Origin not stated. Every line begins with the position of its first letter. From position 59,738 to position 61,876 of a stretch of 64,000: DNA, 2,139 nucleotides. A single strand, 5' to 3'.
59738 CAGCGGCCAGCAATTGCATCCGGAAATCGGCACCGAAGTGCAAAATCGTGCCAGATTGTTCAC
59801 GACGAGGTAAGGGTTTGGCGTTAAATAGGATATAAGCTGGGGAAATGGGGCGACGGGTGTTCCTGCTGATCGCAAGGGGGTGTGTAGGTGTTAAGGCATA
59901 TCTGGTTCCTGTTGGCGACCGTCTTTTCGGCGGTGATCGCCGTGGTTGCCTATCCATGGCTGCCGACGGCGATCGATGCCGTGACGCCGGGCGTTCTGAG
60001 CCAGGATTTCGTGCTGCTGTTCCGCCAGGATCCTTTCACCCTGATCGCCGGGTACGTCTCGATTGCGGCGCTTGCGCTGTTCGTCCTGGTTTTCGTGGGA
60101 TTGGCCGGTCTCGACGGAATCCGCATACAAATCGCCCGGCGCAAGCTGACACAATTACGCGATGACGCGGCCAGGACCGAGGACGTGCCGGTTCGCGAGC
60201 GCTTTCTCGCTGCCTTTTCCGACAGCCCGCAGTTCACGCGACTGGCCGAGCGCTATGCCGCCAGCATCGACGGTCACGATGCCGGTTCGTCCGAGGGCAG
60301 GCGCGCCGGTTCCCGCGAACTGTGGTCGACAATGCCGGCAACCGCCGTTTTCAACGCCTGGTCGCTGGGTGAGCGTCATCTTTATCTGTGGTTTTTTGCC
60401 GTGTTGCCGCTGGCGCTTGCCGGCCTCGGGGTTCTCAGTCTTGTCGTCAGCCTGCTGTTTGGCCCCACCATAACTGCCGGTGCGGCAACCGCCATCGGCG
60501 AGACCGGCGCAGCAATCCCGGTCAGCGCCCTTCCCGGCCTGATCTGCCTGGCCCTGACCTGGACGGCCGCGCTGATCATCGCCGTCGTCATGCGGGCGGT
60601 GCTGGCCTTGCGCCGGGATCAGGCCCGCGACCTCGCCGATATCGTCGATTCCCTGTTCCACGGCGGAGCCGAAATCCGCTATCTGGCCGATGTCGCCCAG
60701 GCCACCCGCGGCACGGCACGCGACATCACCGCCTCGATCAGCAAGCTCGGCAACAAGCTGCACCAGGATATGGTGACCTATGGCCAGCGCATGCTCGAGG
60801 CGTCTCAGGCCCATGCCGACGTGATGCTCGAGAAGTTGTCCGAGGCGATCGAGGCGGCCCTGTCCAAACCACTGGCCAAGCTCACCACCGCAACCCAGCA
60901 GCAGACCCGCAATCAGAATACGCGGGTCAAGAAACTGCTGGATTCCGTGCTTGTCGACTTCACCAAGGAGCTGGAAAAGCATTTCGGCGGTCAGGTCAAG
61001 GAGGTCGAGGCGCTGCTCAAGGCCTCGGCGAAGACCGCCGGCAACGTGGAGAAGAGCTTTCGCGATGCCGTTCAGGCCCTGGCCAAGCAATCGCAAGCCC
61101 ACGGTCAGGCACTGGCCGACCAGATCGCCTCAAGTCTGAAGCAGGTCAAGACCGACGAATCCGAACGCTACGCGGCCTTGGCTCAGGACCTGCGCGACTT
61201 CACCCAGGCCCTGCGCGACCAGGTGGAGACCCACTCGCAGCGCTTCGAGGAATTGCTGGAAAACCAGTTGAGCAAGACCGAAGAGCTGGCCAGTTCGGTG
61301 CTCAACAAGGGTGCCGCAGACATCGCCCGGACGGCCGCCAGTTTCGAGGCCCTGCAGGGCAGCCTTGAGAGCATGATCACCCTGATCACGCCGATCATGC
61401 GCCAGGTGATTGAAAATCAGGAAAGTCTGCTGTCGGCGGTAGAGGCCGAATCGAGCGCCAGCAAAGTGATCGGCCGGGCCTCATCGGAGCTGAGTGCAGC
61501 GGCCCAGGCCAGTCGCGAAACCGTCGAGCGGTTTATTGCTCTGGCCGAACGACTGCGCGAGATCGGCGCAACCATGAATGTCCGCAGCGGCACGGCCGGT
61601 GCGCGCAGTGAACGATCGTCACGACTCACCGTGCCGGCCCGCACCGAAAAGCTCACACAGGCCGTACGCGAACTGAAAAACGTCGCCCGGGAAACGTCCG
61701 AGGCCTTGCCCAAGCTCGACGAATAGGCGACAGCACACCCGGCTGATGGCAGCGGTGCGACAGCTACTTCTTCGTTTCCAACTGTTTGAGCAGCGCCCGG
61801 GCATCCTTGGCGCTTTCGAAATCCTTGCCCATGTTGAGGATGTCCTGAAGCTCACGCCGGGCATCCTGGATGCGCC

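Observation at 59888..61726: Unassigned polytopic membrane protein with very long coiled-coil tail (ZorA-like layout) beside a glycosyltransferase/TPR locus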

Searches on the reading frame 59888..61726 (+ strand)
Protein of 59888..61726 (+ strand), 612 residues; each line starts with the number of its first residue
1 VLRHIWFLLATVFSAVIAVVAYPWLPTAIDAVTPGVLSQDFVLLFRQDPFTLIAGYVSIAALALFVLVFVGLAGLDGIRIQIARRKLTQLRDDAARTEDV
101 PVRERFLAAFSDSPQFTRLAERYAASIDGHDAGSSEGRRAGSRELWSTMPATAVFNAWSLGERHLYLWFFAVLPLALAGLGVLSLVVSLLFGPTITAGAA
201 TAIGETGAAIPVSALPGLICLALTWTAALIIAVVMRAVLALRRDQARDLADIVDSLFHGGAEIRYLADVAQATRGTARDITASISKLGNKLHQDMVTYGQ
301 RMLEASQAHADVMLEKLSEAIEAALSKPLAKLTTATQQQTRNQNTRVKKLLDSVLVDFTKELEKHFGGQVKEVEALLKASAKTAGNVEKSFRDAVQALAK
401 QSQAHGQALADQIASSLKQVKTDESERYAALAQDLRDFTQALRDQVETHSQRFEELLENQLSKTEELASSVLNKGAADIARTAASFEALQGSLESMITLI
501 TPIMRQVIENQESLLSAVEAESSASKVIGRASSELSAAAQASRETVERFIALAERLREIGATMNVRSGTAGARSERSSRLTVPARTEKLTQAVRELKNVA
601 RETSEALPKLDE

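Call 3: search_protein_families(library=pfam, proteins=[window:59888-61726:+], max_evalue=1)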
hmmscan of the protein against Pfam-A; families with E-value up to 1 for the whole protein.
window:59888-61726:+ (612 aa): 10 families
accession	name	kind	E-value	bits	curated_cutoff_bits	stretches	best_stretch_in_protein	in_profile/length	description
PF04513.17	Baculo_PEP_C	-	0.0062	17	38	1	393-473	23-103/140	Baculovirus polyhedron envelope protein, PEP, C terminus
PF13400.11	Tad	-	0.023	15.5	22.3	1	55-96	1-42/47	Putative Flp pilus-assembly TadE/G-like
PF01031.25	Dynamin_M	-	0.066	12.8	28.5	1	279-452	81-258/287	Dynamin central region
PF25779.1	Tubulin-bind_CPAP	-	0.077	13.8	22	1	443-471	8-36/66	CPAP, tubulin-binding region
PF09548.15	Spore_III_AB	-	0.1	13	32.5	1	219-364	3-149/170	Stage III sporulation protein AB (spore_III_AB)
PF24564.1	DUF7605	-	0.13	12.6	27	0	438-522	54-137/183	Domain of unknown function (DUF7605)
PF09820.16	AAA-ATPase_like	-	0.14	12.4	26.1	1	351-445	87-180/201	Predicted AAA-ATPase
PF10150.14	RNase_E_G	-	0.23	11.3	25.5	1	372-452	62-140/270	Ribonuclease E/G family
PF10646.14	Germane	-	0.53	11.3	23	1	315-387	29-101/117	Sporulation and spore germination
PF20400.3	BAR_4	-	0.92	9.7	27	1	387-463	7-85/192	BAR-like domain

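Call 4: search_protein_families(library=ncbifam, proteins=[window:59888-61726:+], max_evalue=1)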
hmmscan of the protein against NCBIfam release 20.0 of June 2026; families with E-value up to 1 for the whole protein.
window:59888-61726:+ (612 aa): 6 families
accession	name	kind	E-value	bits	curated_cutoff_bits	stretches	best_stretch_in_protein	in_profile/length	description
NF033916.0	antiphage_ZorA_3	subfamily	1.5e-24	86.8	250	1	147-572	1-453/509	anti-phage ZorAB system protein ZorA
NF041794.1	1_anti-phage_ZorA1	equivalog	2.1e-13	49.6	750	1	63-464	28-437/729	type I Zorya anti-phage system protein ZorA1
NF033915.0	antiphage_ZorA_2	subfamily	0.0001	21.5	100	1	143-451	81-378/383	anti-phage ZorAB system protein ZorA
NF045780.1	TrlF_fam_ATP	equivalog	0.13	10.9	350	1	332-549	520-731/944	TrlF family AAA-like ATPase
TIGR04527.1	mycoplas_twoTM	subfamily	0.18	11.4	125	1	382-513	25-138/248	MG_279/MG_280 family protein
NF045650.1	CD1247_Nterm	equivalog_domain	0.59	10.8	30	0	417-459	12-54/70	CD1247 N-terminal domain-containing protein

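Call 5: search_protein_families(library=padloc, proteins=[window:59888-61726:+], max_evalue=10)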
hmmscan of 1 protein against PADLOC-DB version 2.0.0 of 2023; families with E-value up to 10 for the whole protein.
window:59888-61726:+ (612 aa): 9 families
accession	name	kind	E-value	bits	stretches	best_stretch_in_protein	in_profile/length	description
PDLC00598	ZorA1|ZorA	-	9e-36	121.5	1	49-607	13-584/663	MotA/ExbB/TolQ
PDLC00599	ZorA1|ZorA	-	8.3e-26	88.8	1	102-586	61-541/631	MotA/ExbB/TolQ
PDLC00603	ZorA1|ZorA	-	3.1e-19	67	1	57-479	20-454/727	MotA/ExbB/TolQ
PDLC00648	ZorA3|ZorA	-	7.4e-07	26.3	1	270-564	277-557/692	MotA/ExbB/TolQ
PDLC00647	ZorA3|ZorA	-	2.5e-06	24.2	1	277-603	290-580/780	MotA/ExbB/TolQ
PDLC00601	ZorA1|ZorA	-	0.0021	14.8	2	313-494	267-448/699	MotA/ExbB/TolQ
PDLC04187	HEC-01B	-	0.053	11.9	1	341-382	33-76/166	-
PDLC04887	PDC-S06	-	0.12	8.9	1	393-516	308-432/790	-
PDLC04886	PDC-S06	-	0.22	8.2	1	359-516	289-445/727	-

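Call 9: search_solved_structures(query=window:59888-61726:+, max_evalue=10, show_alignments=2)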
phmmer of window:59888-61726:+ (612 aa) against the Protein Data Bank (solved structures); distinct sequences matched with E-value up to 10: 8.
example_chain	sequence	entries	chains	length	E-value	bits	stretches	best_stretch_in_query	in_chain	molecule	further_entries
8qyy_A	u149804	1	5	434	1.3e-09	40.8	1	75-431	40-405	Anti-phage defense ZorAB system ZorA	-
8qyd_A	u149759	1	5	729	2e-09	40.2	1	139-430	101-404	Anti-phage defense ZorAB system ZorA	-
8qyk_A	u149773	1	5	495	2.8e-08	36.4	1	75-493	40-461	Anti-phage defense ZorAB system ZorA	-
8vvn_C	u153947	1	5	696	0.0002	23.7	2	136-307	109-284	MotA/TolQ/ExbB proton channel domain-containing protein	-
8qyh_A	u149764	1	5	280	0.1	14.8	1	60-278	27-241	Anti-phage defense ZorAB system ZorA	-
1jaf_A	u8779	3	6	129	0.13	14.4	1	43-138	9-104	CYTOCHROME C'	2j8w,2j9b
8bsa_A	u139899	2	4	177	0.44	12.7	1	450-531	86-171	Methyl-accepting chemotaxis protein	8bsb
6o35_A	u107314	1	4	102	0.45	12.6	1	432-498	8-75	de novo designed WSHC8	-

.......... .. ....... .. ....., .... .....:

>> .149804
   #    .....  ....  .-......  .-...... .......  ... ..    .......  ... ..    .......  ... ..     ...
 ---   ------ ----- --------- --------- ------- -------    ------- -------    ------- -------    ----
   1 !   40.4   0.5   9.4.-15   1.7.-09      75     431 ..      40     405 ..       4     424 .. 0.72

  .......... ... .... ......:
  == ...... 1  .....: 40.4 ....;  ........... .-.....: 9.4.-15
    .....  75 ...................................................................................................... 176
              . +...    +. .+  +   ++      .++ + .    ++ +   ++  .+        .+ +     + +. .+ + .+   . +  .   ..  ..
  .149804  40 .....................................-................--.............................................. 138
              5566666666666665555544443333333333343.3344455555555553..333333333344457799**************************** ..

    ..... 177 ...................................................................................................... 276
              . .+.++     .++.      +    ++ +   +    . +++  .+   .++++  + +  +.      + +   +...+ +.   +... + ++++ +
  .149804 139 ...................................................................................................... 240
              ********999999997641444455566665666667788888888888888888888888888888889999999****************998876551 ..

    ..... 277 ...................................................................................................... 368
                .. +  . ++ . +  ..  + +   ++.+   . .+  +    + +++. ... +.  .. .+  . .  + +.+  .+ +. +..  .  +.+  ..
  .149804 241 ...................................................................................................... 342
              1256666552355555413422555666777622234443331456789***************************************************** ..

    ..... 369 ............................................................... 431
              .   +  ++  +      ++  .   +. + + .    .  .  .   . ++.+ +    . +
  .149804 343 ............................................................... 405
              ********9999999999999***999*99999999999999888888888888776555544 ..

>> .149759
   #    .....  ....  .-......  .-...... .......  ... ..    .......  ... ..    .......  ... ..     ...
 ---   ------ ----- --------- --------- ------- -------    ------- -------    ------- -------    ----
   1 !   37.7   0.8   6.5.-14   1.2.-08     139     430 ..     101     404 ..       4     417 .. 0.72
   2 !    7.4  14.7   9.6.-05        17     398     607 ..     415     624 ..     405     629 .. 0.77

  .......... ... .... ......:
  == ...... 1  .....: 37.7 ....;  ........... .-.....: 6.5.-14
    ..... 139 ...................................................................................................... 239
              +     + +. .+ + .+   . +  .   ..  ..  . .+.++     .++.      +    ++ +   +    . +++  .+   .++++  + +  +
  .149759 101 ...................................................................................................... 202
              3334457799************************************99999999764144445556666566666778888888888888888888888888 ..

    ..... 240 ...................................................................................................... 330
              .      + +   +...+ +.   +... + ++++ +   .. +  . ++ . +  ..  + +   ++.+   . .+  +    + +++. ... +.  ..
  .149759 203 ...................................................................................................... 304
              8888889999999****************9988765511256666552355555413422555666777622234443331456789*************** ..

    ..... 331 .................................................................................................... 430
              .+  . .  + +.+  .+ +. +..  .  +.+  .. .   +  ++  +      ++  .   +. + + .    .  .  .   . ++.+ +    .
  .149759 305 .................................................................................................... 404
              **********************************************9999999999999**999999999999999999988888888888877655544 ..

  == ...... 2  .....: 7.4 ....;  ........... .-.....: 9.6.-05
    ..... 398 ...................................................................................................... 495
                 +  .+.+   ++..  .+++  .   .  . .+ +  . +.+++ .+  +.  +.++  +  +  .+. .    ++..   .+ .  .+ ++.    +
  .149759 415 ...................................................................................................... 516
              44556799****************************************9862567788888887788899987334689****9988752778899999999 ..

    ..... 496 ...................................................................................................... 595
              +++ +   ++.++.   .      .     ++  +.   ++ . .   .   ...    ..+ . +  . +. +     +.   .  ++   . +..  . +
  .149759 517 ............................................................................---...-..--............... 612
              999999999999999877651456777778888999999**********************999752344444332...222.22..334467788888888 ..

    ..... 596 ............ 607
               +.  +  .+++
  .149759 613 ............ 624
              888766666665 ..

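Call 10: find_homologous_proteins(query=window:59888-61726:+, max_evalue=0.001)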
Query window:59888-61726:+ (612 aa): 3 proteins with E <= 0.001 among 8000 candidates.
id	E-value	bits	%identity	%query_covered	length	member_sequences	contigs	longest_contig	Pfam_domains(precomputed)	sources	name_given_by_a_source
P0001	0.0e+0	1276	100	100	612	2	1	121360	PF28082.1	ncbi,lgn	-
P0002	9.4e-283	957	78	97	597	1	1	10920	PF28082.1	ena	-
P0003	1.1e-147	511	45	100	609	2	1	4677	PF28082.1,PF01442.24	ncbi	-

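Call 11: find_encoding_contigs(protein=window:59888-61726:+, flank=10000, max_places=6)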
Protein window:59888-61726:+ (612 aa): 1 contig read that carries it; 1 place shown.
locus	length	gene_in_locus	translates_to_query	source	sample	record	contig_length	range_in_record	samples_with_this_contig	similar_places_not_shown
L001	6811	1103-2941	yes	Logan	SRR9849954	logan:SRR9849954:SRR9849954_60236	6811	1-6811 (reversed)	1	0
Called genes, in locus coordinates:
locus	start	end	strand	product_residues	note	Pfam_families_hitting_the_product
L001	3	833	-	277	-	?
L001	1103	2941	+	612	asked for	PF28082:ZorA-like_t1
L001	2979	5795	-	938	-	-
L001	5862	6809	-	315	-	?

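Call 13: find_encoding_contigs(protein=P0002, flank=10000)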
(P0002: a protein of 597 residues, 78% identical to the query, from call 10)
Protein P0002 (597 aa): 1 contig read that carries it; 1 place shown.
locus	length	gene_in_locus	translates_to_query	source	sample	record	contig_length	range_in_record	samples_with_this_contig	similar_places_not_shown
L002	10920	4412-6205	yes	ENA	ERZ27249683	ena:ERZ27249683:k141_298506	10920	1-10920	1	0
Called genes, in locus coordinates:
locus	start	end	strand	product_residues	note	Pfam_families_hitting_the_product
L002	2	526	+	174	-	?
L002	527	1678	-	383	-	PF13439:Glyco_transf_4, PF13579:Glyco_trans_4_4, PF00534:Glycos_transf_1, PF13692:Glyco_trans_1_4, PF13524:Glyco_trans_1_2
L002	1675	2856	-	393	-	PF13579:Glyco_trans_4_4, PF13439:Glyco_transf_4, PF20706:GT4-conflict (weak), PF00534:Glycos_transf_1, PF13692:Glyco_trans_1_4, PF13524:Glyco_trans_1_2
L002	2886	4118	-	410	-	PF13439:Glyco_transf_4, PF13579:Glyco_trans_4_4, PF00534:Glycos_transf_1, PF13692:Glyco_trans_1_4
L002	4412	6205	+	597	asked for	PF28082:ZorA-like_t1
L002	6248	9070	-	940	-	PF13414:TPR_11 (weak), PF13432:TPR_16 (weak), PF14559:TPR_19, PF13432:TPR_16, PF14559:TPR_19, PF23914:TPR_CcmH_CycH, PF13432:TPR_16, PF13432:TPR_16, +36 more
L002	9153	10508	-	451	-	PF00072:Response_reg, PF00158:Sigma54_activat, PF14532:Sigma54_activ_2, PF07728:AAA_5 (weak), PF25601:AAA_lid_14, PF02954:HTH_8, PF13384:HTH_23 (weak), PF13551:HTH_29 (weak), +2 more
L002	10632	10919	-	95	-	?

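Call 14: find_encoding_contigs(protein=P0003, flank=10000)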
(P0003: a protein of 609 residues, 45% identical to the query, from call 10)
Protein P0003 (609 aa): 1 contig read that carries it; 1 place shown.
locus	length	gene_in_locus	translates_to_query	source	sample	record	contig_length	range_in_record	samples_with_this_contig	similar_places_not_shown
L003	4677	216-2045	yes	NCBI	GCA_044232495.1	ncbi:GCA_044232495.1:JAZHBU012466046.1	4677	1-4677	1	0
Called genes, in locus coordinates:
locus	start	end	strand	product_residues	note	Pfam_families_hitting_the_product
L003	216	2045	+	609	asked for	PF28082:ZorA-like_t1, PF01442:Apolipoprotein (weak)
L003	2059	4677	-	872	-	?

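Call 22: search_protein_representatives(protein=window:59888-61726:+)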
Query: 612 residues. Proteins with E-value up to 0.001 (for the whole library): 338; up to 1e-10: 150; up to 1e-30: 28. The best 150 are listed.
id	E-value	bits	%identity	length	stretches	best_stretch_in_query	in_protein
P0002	3.0e-283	957.0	78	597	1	18-612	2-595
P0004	5.6e-132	457.8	43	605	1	1-606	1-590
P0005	6.2e-104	365.3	38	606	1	2-602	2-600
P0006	3.7e-81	290.1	34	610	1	1-610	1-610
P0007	5.7e-78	279.6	34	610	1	1-564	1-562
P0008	3.7e-77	276.9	35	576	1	57-610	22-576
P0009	3.9e-74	266.9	35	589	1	3-602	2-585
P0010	3.4e-72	260.6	34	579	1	2-610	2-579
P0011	7.3e-72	259.5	34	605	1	4-568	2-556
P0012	1.1e-70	255.6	32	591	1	11-603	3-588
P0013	1.7e-69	251.7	38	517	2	2-403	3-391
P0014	3.6e-67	244.0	32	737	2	2-451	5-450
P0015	5.0e-63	230.3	36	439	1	179-610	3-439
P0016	1.2e-59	219.2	32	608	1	1-610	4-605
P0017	1.0e-58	216.1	35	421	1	204-610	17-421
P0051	2.3e-18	82.9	26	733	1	135-442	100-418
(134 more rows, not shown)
